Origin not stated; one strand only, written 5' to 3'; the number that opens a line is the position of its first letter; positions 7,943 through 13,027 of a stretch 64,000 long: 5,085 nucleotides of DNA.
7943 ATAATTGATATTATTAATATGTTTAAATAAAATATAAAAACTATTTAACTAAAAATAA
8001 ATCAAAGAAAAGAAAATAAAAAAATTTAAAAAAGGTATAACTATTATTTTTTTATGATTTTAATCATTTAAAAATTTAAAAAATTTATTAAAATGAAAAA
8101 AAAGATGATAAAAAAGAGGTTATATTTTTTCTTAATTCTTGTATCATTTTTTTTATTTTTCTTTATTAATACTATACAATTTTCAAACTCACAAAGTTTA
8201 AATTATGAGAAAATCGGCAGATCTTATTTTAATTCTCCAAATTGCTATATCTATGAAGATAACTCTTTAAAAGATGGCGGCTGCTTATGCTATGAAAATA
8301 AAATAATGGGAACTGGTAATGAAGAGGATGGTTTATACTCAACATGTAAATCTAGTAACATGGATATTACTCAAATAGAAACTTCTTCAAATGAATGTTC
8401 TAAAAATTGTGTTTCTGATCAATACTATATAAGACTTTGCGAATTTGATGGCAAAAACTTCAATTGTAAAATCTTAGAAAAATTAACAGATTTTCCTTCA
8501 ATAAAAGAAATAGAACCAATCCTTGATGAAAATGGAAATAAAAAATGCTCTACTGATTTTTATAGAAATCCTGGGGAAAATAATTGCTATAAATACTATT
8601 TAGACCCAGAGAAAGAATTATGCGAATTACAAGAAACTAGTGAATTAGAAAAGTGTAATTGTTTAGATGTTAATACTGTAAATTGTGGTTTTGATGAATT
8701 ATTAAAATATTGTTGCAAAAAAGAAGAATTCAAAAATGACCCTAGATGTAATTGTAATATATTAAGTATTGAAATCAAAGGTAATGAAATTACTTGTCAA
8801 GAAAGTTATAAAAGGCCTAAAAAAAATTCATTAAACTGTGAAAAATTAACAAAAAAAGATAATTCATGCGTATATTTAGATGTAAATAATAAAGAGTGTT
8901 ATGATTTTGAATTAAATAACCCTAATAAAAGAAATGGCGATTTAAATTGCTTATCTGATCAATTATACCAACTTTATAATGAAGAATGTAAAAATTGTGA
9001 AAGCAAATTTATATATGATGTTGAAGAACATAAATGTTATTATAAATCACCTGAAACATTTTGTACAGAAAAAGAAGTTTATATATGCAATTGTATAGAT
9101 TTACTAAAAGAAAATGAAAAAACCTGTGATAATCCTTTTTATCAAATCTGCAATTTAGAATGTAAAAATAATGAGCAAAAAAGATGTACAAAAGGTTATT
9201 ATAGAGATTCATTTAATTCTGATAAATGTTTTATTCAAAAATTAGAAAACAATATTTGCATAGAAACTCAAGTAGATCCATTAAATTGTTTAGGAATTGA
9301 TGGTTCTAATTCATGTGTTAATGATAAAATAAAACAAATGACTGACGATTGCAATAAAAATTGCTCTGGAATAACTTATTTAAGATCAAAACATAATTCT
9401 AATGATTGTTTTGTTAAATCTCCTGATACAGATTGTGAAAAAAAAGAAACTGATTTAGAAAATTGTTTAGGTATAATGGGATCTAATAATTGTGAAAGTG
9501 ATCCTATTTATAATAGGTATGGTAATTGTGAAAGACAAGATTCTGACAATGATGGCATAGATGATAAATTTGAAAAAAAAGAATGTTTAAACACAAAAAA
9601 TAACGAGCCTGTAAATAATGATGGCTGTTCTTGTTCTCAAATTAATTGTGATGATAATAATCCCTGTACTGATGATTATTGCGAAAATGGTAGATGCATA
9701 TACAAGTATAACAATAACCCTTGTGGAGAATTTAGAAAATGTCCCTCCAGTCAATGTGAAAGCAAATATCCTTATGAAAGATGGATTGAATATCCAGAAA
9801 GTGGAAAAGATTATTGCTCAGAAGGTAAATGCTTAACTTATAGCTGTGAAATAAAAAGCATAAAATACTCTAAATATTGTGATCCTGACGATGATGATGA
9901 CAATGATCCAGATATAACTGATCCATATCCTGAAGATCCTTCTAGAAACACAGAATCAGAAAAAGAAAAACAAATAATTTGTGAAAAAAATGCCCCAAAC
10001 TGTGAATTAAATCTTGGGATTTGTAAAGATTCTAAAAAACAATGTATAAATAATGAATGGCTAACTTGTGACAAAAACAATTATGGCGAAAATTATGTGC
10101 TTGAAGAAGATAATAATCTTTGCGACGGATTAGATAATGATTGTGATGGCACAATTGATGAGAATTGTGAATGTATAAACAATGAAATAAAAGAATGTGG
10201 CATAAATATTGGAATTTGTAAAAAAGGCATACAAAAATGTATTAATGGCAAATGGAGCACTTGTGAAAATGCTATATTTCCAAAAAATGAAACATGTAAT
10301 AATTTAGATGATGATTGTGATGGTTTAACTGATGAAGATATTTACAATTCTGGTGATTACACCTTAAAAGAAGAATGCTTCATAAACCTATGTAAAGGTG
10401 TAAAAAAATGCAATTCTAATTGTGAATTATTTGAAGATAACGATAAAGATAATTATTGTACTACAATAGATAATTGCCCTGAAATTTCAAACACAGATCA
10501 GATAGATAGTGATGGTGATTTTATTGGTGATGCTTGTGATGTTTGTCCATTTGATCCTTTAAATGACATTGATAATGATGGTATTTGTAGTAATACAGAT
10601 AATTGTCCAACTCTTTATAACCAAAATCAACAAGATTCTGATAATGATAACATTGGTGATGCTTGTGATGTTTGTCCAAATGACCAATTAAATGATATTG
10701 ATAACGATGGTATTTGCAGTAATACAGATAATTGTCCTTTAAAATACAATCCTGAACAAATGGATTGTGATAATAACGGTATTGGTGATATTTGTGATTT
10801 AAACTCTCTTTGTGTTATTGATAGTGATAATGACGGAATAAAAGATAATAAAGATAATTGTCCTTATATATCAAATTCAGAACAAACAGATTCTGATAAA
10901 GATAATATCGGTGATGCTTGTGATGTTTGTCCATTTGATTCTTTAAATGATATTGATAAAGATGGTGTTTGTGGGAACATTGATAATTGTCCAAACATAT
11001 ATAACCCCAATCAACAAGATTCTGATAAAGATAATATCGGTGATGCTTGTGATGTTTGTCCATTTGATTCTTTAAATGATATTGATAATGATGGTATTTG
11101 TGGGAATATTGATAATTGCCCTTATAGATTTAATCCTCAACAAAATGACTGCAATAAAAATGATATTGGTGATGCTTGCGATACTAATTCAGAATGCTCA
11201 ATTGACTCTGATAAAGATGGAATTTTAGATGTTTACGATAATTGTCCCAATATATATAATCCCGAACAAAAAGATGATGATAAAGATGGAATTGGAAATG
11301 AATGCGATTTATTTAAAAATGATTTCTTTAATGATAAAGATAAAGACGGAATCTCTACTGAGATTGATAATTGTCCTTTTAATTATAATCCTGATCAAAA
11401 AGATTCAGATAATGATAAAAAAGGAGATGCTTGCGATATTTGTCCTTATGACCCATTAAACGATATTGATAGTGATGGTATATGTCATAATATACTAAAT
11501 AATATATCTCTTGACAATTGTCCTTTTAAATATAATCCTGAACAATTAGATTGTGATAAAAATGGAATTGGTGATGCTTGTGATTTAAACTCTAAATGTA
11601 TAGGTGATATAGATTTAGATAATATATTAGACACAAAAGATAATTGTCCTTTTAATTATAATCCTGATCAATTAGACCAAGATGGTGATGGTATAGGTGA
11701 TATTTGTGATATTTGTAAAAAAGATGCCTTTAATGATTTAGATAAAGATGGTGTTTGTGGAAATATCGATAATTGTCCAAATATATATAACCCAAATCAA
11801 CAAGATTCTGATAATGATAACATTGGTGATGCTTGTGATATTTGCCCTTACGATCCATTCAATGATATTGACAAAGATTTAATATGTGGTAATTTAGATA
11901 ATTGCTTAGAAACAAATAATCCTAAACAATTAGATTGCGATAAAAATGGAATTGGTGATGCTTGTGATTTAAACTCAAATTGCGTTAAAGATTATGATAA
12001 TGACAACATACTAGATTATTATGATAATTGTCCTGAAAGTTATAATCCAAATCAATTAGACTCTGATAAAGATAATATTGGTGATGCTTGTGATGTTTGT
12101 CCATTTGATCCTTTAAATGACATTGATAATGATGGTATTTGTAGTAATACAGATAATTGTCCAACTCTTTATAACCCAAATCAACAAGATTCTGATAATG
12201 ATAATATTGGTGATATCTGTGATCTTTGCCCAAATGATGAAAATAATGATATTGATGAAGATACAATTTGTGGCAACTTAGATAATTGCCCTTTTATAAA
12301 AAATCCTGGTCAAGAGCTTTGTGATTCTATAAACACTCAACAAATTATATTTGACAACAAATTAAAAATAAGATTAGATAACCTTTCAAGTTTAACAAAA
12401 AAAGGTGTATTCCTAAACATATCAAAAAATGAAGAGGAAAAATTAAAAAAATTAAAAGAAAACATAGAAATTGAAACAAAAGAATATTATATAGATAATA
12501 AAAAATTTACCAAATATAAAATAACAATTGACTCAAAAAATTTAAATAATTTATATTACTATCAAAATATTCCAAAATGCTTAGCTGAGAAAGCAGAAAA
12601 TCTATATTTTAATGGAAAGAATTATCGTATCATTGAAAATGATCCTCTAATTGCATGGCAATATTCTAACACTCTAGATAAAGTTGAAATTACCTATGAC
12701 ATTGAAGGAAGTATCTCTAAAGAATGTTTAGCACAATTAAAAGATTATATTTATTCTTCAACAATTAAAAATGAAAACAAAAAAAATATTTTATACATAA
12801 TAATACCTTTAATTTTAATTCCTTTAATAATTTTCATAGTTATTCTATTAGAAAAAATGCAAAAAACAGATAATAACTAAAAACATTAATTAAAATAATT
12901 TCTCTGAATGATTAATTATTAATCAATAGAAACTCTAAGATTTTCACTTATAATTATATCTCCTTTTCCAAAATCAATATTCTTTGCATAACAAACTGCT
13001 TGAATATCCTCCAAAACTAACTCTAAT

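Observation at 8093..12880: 1595-aa membrane-anchored surface protein made of Cys-rich modules and more than 15 thrombospondin-type-3-like calcium-binding repeats, encoded by near-perfect DNA repeats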

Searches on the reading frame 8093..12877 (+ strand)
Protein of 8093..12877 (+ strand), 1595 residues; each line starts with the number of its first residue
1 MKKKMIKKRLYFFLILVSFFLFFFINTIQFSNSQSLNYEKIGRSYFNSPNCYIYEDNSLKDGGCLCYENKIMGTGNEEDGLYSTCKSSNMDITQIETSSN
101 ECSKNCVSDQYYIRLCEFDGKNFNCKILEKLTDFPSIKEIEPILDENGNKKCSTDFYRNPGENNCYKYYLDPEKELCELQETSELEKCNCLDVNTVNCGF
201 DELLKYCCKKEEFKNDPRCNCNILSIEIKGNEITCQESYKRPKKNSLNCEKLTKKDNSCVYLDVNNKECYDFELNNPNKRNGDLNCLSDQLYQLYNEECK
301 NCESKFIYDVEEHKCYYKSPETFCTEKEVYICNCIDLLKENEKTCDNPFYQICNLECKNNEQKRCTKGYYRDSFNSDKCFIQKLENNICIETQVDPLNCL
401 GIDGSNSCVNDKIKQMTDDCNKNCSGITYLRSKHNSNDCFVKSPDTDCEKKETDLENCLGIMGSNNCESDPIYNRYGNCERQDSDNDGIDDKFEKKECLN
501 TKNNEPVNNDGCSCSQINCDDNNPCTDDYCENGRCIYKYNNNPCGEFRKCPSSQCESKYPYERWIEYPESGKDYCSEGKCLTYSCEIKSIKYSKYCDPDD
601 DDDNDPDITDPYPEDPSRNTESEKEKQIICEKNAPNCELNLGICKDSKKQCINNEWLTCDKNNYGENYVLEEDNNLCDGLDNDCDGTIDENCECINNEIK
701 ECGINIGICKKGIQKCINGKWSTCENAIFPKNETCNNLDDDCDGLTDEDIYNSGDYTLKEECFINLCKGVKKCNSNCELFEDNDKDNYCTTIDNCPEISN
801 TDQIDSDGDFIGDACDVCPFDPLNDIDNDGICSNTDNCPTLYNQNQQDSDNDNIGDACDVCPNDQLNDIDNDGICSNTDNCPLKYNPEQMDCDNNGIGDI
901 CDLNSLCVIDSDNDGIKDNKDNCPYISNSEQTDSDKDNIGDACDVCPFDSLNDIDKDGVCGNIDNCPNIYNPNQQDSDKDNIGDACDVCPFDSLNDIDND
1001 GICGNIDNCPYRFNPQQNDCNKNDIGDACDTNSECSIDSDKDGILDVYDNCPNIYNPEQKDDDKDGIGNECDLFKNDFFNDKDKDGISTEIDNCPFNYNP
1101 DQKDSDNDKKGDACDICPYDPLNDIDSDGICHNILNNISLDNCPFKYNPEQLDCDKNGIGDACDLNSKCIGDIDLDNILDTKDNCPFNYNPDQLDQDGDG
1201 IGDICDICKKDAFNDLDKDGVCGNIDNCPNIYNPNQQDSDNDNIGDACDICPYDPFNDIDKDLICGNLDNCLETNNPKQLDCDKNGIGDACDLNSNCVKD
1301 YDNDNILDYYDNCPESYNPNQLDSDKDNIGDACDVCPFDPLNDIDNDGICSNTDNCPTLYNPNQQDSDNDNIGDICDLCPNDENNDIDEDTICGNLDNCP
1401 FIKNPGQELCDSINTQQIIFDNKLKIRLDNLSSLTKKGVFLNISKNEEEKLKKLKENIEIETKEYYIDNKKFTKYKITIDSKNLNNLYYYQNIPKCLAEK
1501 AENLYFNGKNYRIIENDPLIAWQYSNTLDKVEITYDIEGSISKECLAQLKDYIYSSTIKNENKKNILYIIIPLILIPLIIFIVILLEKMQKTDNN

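Call 5: search_protein_families(library=pfam, proteins=[window:8093-12877:+], max_evalue=0.1)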
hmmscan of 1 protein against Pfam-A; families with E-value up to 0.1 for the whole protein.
window:8093-12877:+ (1595 aa): 2 families
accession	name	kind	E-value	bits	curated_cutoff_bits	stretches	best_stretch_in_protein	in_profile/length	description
PF02412.23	TSP_3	-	2.3e-63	210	25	14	891-931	2-36/36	Thrombospondin type 3 repeat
PF15102.11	TMEM154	-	0.024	14.9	30.3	1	1557-1588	53-87/153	TMEM154 protein family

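Call 6: search_protein_families(library=ncbifam, proteins=[window:8093-12877:+], max_evalue=0.1)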
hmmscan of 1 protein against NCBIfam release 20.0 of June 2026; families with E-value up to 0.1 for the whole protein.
window:8093-12877:+ (1595 aa): 2 families
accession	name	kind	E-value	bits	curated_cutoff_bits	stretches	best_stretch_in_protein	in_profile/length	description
NF045500.1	Omp28_seleno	equivalog_domain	3.2e-95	319.7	200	14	1342-1381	273-312/377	Omp28-related selenoprotein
NF047638.1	throspo3_MtsC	equivalog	1.7e-93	313.9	350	9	1295-1377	190-265/428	cell-cell cohesion MYXO-CTERM protein MtsC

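Call 11: find_homologous_proteins(query=window:8093-12877:+, max_evalue=0.00001)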
Query window:8093-12877:+ (1595 aa): 3 proteins with E <= 0.00001 among 3147 candidates.
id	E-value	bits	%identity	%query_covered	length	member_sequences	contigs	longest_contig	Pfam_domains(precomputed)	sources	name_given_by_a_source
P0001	0.0e+0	3649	100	100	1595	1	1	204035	PF02412.24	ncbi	ncbi:MAG: thrombospondin type 3 repeat-containing protein [Candidatus Woesearchaeota archaeon]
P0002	0.0e+0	1882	53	79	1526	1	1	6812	PF02412.24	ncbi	ncbi:MAG: thrombospondin type 3 repeat-containing protein, partial [Candidatus Woesearchaeota archae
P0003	1.7e-8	51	40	10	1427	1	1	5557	PF02412.24,PF13715.13,PF07705.18,PF13620.13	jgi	jgi:hypothetical protein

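Call 12: find_encoding_contigs(protein=window:8093-12877:+, flank=10000, max_places=6)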
Protein window:8093-12877:+ (1595 aa): no gene with exactly this product is on record in the collection.

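Call 14: find_encoding_contigs(protein=P0002, flank=10000)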
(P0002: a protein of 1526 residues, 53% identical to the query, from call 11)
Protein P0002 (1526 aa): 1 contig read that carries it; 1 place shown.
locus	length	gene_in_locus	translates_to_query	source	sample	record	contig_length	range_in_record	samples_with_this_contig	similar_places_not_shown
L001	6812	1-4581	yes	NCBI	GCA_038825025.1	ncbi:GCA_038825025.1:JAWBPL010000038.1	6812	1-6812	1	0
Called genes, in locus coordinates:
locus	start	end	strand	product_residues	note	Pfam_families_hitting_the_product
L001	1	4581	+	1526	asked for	PF02412:TSP_3 (faint)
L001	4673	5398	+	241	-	-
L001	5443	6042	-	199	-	-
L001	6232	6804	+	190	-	-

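Call 15: find_encoding_contigs(protein=P0001, flank=10000)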
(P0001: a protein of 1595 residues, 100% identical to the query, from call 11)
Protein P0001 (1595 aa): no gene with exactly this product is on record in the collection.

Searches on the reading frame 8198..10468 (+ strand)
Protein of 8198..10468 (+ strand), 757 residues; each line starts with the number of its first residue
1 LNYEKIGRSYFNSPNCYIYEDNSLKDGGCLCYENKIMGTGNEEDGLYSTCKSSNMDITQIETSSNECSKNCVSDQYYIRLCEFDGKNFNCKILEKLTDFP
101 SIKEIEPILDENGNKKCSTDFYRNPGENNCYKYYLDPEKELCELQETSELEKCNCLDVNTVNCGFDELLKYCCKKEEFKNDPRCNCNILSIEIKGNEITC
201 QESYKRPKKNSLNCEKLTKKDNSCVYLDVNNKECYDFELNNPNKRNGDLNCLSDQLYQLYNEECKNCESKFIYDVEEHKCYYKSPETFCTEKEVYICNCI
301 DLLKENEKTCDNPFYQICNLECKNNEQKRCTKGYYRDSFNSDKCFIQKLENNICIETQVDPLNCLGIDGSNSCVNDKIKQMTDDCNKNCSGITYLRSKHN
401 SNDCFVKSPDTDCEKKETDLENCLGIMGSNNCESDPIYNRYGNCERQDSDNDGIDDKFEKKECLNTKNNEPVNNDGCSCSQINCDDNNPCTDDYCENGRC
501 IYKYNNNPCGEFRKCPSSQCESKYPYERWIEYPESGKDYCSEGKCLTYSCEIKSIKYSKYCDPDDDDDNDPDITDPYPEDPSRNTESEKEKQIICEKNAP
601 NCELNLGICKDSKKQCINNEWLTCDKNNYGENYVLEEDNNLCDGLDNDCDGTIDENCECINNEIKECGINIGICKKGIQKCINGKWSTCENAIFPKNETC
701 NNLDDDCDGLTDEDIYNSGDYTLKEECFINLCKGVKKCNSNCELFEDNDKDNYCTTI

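Call 24: find_homologous_proteins(query=A1, max_evalue=0.001)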
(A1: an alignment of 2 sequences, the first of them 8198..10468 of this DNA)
Query A1 (2 sequences): 3531 candidates shared short words with the query, none scored E <= 0.001.

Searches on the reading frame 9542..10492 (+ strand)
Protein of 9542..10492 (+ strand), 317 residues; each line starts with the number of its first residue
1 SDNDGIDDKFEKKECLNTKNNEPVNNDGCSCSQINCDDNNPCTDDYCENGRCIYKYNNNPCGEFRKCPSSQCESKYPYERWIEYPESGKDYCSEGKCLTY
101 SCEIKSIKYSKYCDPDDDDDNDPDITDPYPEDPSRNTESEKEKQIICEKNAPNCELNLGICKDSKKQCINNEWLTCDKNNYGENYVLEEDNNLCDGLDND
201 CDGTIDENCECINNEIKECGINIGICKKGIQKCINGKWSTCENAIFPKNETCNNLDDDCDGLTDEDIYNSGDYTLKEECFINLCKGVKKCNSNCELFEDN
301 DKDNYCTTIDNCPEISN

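Call 75: predict_structure(alignment_id=A6)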
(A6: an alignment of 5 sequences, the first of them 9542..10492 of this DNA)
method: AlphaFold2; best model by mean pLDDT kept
length: 317 residues; sequences in the alignment: 5
mean_pLDDT: 44.3   pTM: 0.20
mean pLDDT of the five models: 44.3, 41.6, 40.2, 39.0, 34.8
residues with pLDDT >= 90: 0; 70-90: 11; 50-70: 80; < 50: 226
segments of 3 or more residues with pLDDT < 50: 1-9, 39-43, 55-210, 220-228, 242-277, 312-317
pLDDT, mean of each block of 10 residues (from residue 1): 46 62 67 66 60 50 37 33 31 38 27 36 43 38 32 34 39 41 32 34 38 54 39 61 38 37 38 46 58 63 59 40
secondary structure, 60 per line:
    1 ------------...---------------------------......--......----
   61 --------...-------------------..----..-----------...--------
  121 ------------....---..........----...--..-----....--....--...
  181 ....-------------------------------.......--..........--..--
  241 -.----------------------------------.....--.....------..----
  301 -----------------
elements in order: E43-48 E51-56 H133-136 H140-149 E166-169 E172-175 H178-184 E216-222 E225-234 E277-281 E284-288
